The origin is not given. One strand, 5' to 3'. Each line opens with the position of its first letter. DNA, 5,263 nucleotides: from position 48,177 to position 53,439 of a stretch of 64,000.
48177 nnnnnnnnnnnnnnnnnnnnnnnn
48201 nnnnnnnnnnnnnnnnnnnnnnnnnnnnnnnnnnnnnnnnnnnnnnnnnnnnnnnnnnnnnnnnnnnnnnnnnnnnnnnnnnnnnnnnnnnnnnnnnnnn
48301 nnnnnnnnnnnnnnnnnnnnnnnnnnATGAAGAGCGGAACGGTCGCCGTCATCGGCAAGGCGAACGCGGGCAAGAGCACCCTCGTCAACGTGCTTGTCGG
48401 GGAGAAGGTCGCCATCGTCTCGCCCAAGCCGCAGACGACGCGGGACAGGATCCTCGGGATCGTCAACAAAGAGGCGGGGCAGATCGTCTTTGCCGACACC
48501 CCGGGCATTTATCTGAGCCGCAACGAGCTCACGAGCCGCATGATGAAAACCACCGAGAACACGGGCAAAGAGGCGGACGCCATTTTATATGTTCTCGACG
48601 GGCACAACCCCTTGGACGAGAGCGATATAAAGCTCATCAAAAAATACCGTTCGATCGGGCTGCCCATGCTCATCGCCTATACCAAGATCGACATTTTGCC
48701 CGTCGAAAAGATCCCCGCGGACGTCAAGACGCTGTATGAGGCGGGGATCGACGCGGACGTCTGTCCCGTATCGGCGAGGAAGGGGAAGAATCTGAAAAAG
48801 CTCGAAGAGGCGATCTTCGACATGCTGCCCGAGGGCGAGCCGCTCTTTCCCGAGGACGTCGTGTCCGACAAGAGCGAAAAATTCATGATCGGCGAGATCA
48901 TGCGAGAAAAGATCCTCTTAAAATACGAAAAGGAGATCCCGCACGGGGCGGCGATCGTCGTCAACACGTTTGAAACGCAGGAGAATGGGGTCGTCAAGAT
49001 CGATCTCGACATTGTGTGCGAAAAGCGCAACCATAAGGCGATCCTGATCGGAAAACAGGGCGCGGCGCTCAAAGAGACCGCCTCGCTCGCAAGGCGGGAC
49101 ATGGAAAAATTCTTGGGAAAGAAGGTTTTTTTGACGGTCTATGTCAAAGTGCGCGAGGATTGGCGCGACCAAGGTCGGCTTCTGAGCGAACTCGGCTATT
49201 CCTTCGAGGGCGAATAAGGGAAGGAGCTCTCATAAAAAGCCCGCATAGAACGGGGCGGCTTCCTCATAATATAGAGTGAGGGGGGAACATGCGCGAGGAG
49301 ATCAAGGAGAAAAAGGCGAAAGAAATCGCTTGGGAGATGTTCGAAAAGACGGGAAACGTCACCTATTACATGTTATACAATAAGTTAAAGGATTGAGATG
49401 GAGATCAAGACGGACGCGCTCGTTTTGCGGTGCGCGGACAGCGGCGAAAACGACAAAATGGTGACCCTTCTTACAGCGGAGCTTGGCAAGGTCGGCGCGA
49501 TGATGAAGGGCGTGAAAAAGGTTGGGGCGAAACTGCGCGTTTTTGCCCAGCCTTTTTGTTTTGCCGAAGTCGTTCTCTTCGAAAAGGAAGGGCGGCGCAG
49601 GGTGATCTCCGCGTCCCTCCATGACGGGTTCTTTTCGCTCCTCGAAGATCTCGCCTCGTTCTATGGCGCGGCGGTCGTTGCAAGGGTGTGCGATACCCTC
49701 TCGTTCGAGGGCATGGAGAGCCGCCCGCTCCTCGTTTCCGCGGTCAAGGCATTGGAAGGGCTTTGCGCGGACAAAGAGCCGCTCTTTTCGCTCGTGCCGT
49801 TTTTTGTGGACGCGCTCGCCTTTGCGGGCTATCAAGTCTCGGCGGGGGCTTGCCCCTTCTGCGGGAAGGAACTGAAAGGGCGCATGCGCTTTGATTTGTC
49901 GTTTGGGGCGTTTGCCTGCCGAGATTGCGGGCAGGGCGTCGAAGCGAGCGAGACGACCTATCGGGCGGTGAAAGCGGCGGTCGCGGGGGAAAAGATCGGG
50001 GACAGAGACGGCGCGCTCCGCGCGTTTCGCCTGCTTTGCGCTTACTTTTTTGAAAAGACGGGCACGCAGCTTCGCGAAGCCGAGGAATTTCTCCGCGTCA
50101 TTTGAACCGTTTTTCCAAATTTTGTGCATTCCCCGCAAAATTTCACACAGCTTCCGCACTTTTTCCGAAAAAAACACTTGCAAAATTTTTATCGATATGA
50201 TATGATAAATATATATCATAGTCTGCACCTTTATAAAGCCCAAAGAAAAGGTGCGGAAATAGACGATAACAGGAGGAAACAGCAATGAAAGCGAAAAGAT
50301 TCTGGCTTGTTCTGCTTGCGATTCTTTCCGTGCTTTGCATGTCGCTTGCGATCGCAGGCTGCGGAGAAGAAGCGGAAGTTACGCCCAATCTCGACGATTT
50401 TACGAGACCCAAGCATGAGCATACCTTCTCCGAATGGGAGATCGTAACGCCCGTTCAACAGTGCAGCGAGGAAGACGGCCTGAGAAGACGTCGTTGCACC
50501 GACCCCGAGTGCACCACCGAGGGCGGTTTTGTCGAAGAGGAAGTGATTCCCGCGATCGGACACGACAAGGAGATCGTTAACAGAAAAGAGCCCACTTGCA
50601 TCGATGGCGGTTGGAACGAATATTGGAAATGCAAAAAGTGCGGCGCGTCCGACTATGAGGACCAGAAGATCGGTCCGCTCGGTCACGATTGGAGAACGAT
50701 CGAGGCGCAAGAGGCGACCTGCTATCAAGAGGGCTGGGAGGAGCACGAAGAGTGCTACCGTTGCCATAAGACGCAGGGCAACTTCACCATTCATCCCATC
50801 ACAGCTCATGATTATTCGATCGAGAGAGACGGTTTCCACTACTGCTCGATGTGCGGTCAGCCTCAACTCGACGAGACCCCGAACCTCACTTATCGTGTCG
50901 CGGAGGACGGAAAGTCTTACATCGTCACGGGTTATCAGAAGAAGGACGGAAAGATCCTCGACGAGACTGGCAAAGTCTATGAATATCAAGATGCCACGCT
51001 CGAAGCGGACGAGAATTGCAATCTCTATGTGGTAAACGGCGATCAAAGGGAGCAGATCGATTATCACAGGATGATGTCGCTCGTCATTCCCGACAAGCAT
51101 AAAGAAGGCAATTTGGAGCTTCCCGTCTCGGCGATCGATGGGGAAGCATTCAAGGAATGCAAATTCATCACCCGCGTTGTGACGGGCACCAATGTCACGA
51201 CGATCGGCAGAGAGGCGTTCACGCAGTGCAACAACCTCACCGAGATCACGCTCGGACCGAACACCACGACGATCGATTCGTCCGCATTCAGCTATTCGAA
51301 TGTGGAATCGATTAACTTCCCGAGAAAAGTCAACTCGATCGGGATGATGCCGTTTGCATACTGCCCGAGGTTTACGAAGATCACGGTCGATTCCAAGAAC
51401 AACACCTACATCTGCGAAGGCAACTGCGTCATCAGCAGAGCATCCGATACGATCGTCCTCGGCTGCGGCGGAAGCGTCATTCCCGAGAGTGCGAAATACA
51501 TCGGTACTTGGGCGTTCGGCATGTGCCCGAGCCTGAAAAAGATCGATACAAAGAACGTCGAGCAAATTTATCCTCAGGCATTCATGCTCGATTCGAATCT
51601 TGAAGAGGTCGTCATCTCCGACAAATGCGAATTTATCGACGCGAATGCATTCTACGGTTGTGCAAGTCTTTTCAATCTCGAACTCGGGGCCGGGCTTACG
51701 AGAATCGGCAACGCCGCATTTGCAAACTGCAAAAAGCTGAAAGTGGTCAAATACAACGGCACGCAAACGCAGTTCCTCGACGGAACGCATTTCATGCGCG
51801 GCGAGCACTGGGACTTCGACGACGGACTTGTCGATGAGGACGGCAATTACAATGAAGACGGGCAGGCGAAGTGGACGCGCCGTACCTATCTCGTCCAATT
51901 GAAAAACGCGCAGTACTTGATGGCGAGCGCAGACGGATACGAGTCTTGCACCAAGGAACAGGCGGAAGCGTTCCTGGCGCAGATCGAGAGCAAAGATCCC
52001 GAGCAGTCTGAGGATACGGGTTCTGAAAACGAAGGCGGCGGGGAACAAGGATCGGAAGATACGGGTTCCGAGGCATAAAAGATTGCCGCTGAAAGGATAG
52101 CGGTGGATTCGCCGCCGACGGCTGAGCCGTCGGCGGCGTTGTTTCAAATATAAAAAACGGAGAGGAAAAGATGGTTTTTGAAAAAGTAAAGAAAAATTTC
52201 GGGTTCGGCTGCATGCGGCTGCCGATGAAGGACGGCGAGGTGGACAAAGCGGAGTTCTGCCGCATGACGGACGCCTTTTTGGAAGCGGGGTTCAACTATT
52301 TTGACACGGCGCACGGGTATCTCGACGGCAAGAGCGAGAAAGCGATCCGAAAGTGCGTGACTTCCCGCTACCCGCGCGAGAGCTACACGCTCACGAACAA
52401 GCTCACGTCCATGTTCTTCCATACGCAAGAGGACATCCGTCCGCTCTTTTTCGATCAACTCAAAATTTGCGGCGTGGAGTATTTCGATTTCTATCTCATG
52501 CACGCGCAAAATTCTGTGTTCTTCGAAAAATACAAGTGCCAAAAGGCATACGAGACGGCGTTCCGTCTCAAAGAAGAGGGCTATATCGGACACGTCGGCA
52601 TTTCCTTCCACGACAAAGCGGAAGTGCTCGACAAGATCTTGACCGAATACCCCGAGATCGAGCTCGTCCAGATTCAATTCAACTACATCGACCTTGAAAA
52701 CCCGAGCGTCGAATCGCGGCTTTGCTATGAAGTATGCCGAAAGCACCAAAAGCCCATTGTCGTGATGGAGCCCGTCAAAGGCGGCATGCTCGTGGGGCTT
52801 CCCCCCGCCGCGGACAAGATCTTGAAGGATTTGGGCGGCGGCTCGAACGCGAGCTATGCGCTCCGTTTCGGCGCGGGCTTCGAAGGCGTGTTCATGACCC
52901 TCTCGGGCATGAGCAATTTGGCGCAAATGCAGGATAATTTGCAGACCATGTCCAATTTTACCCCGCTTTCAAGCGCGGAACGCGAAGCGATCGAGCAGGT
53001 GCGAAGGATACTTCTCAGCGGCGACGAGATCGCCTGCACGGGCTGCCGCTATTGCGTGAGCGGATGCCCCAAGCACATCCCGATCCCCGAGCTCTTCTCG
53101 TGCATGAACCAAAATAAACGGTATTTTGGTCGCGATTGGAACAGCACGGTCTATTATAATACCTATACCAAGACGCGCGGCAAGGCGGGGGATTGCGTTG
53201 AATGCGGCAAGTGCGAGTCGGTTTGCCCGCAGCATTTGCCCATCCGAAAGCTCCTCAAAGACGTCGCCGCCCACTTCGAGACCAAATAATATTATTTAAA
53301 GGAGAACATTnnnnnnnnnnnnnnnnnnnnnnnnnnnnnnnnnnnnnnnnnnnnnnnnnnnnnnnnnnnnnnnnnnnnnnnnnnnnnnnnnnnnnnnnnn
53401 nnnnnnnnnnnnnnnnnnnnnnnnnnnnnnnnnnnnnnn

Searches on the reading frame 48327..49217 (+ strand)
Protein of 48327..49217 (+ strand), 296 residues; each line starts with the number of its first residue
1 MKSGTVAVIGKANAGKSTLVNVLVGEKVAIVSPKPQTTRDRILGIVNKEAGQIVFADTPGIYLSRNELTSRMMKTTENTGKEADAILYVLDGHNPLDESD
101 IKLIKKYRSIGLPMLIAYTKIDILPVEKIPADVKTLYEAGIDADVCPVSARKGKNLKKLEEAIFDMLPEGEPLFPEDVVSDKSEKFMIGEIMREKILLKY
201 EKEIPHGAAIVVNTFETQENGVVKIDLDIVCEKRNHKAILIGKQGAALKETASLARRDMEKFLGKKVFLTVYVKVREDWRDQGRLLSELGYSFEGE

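Call 10: search_protein_families(library=pfam, proteins=[window:48327-49217:+], max_evalue=0.001)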
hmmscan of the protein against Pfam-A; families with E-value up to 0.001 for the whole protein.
window:48327-49217:+ (296 aa): 9 families
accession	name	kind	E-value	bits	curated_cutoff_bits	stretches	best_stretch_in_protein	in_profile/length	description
PF01926.29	MMR_HSR1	-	3.9e-25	88.6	21.9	1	5-120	1-113/113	50S ribosome-binding GTPase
PF02421.24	FeoB_N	-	2.8e-17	63.1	27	1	5-163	2-156/156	Ferrous iron transport protein B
PF07650.23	KH_2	-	1.3e-15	57.4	22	1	203-280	1-78/78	KH domain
PF00350.29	Dynamin_N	-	1.7e-12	48.2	27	2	6-39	1-34/168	Dynamin family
PF00009.33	GTP_EFTU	-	7e-10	39.2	26.5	1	73-168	83-187/188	Elongation factor Tu GTP binding domain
PF03193.22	RsgA_GTPase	-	2.2e-07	31.3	30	1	2-61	105-168/174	RsgA GTPase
PF10662.15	PduV-EutP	-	4e-05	23.9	21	1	6-162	4-140/143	Ethanolamine utilisation - propanediol utilisation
PF16897.10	MMR_HSR1_Xtn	-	6e-05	23.4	35.2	1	112-167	56-104/106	C-terminal region of MMR_HSR1 domain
PF04548.22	AIG1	-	0.00016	21.5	27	1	5-105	2-105/212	AIG1 family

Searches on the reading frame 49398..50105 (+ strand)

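Call 10: search_protein_families(library=pfam, proteins=[window:49398-50105:+], max_evalue=0.001)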
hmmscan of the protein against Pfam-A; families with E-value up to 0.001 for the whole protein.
window:49398-50105:+ (235 aa): 3 families
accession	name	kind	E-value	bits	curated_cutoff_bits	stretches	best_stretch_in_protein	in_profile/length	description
PF11967.14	RecO_N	-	8.3e-17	61.4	27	1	1-76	1-78/80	Recombination protein O N terminal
PF02565.21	RecO_C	-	1.5e-07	31.7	22.1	1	83-193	2-115/157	Recombination protein O C terminal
PF14354.12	Lar_restr_allev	-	0.0008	20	28.6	0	151-193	5-47/58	Restriction alleviation protein Lar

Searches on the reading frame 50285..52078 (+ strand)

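Call 10: search_protein_families(library=pfam, proteins=[window:50285-52078:+], max_evalue=0.001)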
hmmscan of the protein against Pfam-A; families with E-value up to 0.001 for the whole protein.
window:50285-52078:+ (597 aa): 2 families
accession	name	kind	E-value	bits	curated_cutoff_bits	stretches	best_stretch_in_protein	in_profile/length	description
PF13306.12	LRR_5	-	7.9e-39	132.9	27.7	2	284-376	3-93/127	BspA type Leucine rich repeat region (6 copies)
PF13855.12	LRR_8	-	5e-06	26.6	27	0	299-336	8-46/61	Leucine rich repeat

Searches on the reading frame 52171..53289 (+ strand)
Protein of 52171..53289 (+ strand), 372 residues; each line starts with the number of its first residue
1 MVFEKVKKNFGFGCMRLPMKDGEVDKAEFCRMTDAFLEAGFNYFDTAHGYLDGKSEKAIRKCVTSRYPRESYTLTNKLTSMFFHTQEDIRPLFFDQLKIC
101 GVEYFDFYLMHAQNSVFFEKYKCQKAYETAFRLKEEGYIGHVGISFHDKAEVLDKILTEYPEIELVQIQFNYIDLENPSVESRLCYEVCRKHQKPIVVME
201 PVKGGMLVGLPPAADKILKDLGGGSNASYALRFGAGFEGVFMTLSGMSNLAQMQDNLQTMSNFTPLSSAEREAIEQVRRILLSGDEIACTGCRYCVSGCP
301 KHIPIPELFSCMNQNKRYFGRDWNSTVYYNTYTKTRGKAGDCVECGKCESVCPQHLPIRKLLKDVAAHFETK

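Call 10: search_protein_families(library=pfam, proteins=[window:52171-53289:+], max_evalue=0.001)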
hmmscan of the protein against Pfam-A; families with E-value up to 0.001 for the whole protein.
window:52171-53289:+ (372 aa): 13 families
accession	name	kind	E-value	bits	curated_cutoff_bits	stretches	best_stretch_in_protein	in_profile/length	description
PF00248.27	Aldo_ket_red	-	9.3e-37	127.1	24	1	11-277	3-289/291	Aldo/keto reductase family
PF13187.11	Fer4_9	-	2e-08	34.6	27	1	288-355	1-50/52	4Fe-4S dicluster domain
PF13534.11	Fer4_17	-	4.8e-08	33.9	22.2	1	288-356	1-60/61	4Fe-4S dicluster domain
PF13746.11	Fer4_18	-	7.6e-07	29.8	27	1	320-362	39-81/114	4Fe-4S dicluster domain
PF14697.11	Fer4_21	-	1.7e-06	28.5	35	0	272-300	24-52/59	4Fe-4S dicluster domain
PF13183.11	Fer4_8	-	3.1e-06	28.1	27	1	288-355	4-67/68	4Fe-4S dicluster domain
PF12838.12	Fer4_7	-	5.5e-06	27.2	27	1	289-354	2-50/52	4Fe-4S dicluster domain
PF13237.11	Fer4_10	-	1.4e-05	25.4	25.5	1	285-353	5-53/53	4Fe-4S dicluster domain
PF24128.1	Phage_zn_bind_4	-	7e-05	23.3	27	0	333-357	39-63/63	Phage zinc binding protein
PF00037.32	Fer4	-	0.00013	22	21.1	0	341-354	7-20/24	4Fe-4S binding domain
PF13484.11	Fer4_16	-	0.00026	22.1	30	1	289-354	2-65/66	4Fe-4S double cluster binding domain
PF12797.12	Fer4_2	-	0.00031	21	24.5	0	288-300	9-21/22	4Fe-4S binding domain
PF12837.12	Fer4_6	-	0.00077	19.8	25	0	288-302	8-22/24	4Fe-4S binding domain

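Call 11: find_encoding_contigs(protein=window:52171-53289:+, flank=10000, max_places=6)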
Protein window:52171-53289:+ (372 aa): no gene with exactly this product is on record in the collection.
